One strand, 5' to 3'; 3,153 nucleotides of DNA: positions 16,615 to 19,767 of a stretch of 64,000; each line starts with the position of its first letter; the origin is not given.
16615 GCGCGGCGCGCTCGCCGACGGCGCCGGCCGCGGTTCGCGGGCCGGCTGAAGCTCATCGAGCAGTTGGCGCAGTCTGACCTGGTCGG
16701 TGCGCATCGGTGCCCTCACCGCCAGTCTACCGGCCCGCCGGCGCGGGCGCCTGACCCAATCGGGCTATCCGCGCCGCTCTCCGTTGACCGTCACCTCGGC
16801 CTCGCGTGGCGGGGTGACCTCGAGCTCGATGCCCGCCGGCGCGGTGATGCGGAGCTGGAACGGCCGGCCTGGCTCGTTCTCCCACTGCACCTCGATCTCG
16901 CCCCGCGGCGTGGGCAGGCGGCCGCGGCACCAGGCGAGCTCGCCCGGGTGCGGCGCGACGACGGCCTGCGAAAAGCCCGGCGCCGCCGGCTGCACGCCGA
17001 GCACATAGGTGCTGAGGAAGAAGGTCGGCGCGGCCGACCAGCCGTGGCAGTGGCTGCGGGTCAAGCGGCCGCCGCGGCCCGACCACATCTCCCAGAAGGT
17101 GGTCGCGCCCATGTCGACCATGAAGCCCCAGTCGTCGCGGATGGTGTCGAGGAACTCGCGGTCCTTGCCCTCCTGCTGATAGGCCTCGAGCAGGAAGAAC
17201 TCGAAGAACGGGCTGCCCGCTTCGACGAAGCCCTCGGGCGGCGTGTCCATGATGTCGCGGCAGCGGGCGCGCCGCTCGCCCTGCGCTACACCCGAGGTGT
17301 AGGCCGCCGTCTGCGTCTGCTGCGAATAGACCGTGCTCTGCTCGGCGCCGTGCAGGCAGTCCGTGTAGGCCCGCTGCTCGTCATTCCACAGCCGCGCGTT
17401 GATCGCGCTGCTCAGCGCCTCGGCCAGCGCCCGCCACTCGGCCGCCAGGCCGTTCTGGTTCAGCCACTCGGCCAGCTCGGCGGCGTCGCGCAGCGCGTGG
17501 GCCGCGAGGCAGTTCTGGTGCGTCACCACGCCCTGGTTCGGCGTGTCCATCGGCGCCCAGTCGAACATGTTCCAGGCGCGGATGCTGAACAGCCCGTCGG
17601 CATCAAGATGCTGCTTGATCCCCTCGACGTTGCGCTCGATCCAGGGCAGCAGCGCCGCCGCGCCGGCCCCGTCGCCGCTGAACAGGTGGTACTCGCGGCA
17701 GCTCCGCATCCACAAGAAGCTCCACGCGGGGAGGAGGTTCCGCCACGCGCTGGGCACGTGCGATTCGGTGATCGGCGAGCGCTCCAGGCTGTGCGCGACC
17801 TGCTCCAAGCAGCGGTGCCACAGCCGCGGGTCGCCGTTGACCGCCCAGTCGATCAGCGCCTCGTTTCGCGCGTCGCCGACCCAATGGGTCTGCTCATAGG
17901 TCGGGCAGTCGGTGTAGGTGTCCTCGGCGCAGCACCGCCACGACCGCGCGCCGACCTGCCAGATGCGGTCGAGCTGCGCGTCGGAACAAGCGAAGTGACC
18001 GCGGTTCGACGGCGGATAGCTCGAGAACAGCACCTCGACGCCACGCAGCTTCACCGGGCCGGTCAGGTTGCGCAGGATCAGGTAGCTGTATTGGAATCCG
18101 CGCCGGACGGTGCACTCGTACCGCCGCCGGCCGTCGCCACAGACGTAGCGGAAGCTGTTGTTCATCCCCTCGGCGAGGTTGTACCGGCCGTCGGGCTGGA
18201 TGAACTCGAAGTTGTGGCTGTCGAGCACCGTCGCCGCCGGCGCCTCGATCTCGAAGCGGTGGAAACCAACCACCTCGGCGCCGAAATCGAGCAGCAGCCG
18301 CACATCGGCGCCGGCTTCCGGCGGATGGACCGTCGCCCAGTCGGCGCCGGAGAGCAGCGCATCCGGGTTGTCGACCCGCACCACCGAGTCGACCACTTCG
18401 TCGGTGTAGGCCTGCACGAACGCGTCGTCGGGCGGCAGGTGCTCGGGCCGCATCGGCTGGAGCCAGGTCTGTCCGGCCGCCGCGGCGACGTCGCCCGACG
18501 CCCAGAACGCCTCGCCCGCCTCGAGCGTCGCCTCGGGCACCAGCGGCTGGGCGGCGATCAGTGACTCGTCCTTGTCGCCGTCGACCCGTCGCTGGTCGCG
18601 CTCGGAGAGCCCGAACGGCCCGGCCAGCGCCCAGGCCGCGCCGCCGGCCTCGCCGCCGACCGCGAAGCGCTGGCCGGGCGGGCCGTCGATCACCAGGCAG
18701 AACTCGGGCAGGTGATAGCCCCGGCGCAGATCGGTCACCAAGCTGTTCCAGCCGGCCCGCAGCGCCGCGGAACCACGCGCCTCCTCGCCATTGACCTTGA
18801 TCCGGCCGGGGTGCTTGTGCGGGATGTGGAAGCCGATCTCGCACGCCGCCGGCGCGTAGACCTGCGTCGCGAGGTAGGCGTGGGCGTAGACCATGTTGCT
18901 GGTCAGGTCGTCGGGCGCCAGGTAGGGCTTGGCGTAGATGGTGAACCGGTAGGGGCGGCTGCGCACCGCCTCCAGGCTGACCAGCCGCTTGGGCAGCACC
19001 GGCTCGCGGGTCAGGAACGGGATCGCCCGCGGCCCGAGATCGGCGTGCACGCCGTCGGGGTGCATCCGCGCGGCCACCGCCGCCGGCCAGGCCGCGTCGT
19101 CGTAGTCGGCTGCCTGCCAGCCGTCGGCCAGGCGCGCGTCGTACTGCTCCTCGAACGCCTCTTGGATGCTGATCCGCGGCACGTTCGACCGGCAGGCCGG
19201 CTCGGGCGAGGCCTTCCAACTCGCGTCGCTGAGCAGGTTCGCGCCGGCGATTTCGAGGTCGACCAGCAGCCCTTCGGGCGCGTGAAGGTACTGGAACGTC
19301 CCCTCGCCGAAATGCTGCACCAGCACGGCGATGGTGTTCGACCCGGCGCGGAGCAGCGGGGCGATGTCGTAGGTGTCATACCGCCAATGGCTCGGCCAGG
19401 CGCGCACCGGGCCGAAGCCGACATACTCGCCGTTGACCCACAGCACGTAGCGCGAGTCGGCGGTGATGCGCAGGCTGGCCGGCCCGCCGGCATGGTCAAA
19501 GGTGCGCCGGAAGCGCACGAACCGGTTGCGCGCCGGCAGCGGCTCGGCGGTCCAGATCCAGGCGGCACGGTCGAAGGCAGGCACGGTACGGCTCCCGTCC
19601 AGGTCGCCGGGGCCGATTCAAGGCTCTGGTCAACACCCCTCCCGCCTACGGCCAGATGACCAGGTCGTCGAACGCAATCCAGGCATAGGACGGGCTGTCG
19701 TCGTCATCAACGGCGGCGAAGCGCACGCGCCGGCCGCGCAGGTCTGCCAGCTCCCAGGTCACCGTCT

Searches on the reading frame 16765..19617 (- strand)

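Call 69: search_protein_families(library=pfam, proteins=[window:16765-19617:-], max_evalue=0.00001)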
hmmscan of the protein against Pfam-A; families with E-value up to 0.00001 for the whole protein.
window:16765-19617:- (950 aa): 4 families
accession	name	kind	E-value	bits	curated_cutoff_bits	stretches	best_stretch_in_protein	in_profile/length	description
PF17389.8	Bac_rhamnosid6H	-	1.1e-45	156.9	24.5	1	539-872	3-339/339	Bacterial alpha-L-rhamnosidase 6 hairpin glycosidase domain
PF17390.7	Bac_rhamnosid_C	-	1.2e-14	54.3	22.1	1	874-948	1-75/78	Bacterial alpha-L-rhamnosidase C-terminal domain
PF08531.16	Bac_rhamnosid_N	-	2.8e-11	44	25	1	47-186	6-156/172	Alpha-L-rhamnosidase N-terminal domain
PF22422.2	MGH1-like_GH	-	5.2e-06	26.7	27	0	700-792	174-267/356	Mannosylglycerate hydrolase MGH1-like glycoside hydrolase domain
